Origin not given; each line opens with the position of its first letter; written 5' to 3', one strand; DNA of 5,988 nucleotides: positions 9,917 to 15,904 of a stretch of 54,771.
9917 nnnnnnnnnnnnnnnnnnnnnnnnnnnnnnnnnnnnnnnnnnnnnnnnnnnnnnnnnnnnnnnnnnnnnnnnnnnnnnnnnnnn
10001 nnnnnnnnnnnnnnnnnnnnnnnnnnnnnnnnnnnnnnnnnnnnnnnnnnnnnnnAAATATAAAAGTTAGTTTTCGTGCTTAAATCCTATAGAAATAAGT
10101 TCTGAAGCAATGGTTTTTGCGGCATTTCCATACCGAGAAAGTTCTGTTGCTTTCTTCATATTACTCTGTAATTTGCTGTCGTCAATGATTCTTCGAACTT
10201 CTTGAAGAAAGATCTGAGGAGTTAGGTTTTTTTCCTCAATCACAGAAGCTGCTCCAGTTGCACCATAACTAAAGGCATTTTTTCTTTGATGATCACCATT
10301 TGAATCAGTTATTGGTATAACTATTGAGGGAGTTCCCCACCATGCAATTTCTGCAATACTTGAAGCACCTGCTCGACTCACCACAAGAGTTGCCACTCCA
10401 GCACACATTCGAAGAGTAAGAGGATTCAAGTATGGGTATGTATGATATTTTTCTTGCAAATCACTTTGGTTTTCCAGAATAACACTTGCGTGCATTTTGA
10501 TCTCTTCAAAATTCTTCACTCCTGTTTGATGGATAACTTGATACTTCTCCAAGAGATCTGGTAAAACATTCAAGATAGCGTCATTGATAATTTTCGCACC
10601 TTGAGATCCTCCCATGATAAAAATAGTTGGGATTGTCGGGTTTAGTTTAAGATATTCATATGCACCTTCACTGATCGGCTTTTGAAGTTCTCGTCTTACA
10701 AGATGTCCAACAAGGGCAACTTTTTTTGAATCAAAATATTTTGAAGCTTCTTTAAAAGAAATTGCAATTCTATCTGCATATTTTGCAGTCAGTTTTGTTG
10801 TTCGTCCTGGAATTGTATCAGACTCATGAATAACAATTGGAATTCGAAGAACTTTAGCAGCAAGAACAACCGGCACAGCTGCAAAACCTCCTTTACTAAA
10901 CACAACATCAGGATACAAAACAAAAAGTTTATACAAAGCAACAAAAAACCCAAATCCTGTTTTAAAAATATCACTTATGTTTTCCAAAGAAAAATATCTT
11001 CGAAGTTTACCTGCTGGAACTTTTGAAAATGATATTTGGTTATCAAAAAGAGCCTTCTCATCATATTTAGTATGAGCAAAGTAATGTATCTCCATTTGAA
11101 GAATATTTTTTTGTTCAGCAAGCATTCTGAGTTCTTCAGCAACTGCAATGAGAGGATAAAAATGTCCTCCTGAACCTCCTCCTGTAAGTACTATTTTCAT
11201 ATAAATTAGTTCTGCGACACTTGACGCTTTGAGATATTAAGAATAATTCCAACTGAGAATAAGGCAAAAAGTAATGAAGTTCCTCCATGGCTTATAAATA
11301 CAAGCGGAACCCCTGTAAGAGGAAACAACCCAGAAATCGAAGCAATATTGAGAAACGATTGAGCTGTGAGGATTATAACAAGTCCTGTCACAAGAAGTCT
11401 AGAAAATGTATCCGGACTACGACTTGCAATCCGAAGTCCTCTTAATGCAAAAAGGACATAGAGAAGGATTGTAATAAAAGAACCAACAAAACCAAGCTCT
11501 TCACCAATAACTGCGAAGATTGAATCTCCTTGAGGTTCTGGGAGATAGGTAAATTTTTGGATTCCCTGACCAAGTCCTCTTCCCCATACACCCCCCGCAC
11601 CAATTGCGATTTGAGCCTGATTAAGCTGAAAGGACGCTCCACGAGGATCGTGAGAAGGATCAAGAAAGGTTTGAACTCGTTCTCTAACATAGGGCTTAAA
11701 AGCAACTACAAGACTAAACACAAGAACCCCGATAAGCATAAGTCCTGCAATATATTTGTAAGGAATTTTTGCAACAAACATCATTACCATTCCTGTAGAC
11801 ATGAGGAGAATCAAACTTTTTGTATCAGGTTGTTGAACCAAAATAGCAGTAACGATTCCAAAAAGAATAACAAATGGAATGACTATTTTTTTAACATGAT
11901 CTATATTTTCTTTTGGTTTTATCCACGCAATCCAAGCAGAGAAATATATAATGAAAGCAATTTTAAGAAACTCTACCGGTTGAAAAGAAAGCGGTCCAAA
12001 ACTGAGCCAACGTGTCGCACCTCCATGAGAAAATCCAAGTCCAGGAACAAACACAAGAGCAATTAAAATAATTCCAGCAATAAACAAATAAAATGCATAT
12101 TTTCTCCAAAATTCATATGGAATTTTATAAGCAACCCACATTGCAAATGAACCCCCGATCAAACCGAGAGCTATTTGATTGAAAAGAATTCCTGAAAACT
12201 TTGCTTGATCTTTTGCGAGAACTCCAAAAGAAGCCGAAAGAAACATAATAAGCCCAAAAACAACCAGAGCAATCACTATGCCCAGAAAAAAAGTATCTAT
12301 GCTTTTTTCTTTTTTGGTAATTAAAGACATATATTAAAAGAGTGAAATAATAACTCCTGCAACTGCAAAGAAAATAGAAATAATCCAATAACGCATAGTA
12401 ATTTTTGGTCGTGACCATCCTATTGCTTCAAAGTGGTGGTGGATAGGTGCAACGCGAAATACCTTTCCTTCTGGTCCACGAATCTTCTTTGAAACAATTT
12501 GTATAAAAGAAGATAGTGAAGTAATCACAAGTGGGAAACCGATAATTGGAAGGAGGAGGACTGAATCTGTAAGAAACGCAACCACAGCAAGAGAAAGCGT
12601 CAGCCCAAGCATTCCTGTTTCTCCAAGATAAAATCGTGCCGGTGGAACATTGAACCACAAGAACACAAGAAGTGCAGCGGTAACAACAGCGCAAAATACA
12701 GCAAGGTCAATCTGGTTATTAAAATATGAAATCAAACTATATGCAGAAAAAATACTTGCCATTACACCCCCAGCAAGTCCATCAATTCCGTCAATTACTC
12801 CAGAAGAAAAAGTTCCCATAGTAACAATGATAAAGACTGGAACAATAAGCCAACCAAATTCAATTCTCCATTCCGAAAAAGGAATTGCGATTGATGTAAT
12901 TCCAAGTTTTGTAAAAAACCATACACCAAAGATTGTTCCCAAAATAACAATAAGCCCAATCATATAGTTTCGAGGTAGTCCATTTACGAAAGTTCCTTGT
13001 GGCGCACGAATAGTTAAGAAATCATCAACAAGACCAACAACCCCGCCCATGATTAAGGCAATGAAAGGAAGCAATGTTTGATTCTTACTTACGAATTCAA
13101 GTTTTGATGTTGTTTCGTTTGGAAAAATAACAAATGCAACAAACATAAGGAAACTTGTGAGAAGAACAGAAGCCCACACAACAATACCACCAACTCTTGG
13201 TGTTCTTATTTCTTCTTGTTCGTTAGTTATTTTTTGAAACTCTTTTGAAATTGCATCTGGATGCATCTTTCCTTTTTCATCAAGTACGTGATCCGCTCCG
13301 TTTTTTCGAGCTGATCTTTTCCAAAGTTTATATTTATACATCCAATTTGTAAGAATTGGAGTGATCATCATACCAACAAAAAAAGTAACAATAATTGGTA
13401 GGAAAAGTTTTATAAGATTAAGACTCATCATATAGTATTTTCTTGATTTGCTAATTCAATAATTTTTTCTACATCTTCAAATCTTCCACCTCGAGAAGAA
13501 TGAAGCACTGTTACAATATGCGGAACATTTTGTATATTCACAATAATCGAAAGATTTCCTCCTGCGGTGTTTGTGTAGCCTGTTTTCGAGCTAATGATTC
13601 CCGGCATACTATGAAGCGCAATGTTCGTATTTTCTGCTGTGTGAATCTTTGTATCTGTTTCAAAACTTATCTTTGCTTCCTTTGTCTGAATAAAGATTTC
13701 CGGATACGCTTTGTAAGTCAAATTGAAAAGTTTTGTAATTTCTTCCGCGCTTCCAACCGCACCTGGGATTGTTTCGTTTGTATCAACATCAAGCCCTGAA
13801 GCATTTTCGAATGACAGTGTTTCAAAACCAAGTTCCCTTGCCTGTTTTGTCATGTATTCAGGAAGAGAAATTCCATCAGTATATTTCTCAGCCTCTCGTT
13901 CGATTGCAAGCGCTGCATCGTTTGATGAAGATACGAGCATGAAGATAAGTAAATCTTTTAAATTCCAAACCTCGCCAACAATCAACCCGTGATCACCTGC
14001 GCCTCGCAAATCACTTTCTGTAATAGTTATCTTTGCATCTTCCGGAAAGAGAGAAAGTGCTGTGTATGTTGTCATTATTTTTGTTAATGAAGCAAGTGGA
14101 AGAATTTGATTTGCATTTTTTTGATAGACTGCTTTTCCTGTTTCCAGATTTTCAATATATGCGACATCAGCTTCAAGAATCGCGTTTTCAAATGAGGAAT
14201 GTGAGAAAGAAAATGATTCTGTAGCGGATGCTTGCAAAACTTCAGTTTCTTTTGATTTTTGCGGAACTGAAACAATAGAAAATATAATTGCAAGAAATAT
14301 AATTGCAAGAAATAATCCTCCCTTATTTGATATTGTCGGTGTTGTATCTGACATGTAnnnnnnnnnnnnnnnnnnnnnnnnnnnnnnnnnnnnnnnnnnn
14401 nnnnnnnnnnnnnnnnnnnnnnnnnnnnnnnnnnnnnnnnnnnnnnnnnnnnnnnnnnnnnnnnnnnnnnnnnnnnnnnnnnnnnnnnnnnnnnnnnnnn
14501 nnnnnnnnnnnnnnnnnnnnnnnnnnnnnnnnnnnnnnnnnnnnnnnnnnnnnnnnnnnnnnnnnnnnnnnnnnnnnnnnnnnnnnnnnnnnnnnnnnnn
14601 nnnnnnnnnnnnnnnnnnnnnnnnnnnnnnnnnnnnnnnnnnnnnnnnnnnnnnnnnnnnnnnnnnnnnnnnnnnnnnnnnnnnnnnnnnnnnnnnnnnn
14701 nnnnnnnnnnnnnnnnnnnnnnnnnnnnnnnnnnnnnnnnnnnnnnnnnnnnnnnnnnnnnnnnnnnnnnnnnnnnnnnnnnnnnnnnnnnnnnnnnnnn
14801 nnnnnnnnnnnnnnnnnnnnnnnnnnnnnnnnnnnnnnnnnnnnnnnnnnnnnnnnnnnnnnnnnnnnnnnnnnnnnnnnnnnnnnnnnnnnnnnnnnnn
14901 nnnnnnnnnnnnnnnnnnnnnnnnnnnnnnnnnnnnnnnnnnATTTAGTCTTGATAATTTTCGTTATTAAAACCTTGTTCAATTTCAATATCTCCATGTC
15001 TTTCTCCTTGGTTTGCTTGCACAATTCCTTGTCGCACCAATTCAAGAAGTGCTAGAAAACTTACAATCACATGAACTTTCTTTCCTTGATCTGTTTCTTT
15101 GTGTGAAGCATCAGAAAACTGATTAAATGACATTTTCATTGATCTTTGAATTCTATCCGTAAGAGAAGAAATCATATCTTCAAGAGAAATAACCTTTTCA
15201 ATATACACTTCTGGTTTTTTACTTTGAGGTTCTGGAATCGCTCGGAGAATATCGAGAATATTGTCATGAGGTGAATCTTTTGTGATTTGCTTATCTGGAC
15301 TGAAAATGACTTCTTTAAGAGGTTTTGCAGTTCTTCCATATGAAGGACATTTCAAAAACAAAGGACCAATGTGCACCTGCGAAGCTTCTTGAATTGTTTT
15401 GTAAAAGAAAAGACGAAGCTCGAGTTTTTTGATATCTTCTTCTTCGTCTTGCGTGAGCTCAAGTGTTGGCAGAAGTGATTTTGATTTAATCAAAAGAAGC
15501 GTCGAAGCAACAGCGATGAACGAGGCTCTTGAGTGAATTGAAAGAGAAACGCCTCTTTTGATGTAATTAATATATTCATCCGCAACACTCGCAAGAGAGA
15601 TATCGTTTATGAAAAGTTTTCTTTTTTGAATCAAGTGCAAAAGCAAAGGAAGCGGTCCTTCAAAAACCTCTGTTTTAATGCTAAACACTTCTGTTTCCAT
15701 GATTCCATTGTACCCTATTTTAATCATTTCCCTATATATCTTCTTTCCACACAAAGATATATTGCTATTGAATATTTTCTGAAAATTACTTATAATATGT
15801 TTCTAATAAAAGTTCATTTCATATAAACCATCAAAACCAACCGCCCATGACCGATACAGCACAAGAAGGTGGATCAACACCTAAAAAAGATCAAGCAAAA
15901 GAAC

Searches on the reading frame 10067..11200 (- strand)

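Call 91: search_protein_families(library=pfam, proteins=[window:10067-11200:-], max_evalue=0.00001)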
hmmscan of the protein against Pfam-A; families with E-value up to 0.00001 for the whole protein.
window:10067-11200:- (377 aa): 2 families
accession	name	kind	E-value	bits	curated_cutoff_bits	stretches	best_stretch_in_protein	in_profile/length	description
PF04101.22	Glyco_tran_28_C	-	2e-35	122.7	22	1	192-362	1-164/166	Glycosyltransferase family 28 C-terminal domain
PF03033.26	Glyco_transf_28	-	7.6e-31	107.5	26.2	1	3-147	1-139/139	Glycosyltransferase family 28 N-terminal domain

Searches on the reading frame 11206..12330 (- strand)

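Call 91: search_protein_families(library=pfam, proteins=[window:11206-12330:-], max_evalue=0.00001)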
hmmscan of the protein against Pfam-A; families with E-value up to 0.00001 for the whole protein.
window:11206-12330:- (374 aa): 1 family
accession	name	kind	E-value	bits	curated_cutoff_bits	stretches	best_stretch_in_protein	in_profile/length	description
PF01098.24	FTSW_RODA_SPOVE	-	1.5e-95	320.7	26.4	1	16-369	5-353/356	Cell cycle protein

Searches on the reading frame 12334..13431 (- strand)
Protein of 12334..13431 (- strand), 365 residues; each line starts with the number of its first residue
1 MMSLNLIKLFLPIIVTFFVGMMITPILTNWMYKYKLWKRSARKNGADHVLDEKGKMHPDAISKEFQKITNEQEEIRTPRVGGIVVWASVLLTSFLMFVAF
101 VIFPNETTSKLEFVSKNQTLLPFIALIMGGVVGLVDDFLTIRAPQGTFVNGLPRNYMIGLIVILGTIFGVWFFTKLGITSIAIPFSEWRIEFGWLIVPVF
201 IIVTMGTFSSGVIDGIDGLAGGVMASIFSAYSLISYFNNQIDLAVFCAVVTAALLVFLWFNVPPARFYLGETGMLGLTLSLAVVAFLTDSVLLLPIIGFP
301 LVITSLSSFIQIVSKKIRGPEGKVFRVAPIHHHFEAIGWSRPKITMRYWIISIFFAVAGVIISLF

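Call 91: search_protein_families(library=pfam, proteins=[window:12334-13431:-], max_evalue=0.00001)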
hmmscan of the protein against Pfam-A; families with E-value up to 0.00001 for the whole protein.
window:12334-13431:- (365 aa): 1 family
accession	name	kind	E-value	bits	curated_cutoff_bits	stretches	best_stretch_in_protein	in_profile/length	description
PF00953.26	Glycos_transf_4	-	5.6e-19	69.1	27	1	123-286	5-157/160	Glycosyl transferase family 4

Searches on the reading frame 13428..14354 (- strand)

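Call 91: search_protein_families(library=pfam, proteins=[window:13428-14354:-], max_evalue=0.00001)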
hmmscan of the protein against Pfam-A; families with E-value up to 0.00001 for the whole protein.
window:13428-14354:- (308 aa): 1 family
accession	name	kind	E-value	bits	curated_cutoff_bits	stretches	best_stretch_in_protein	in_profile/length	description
PF00768.25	Peptidase_S11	-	2.5e-28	99.6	27.6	1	59-285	9-236/239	D-alanyl-D-alanine carboxypeptidase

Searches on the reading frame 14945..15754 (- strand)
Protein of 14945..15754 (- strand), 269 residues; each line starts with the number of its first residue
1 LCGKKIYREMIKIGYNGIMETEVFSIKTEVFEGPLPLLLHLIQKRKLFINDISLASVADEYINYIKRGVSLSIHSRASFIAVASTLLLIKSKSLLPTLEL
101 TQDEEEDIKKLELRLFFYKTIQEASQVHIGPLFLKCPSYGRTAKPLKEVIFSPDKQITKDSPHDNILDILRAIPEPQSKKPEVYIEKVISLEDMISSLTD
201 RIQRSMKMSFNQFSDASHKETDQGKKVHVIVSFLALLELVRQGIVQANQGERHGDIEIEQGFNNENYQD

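Call 91: search_protein_families(library=pfam, proteins=[window:14945-15754:-], max_evalue=0.00001)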
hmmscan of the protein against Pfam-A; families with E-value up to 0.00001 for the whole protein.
window:14945-15754:- (269 aa): 1 family
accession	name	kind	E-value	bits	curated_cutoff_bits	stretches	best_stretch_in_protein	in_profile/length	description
PF02616.19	SMC_ScpA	-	6.6e-17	62.7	24.6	1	41-258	1-229/232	Segregation and condensation protein ScpA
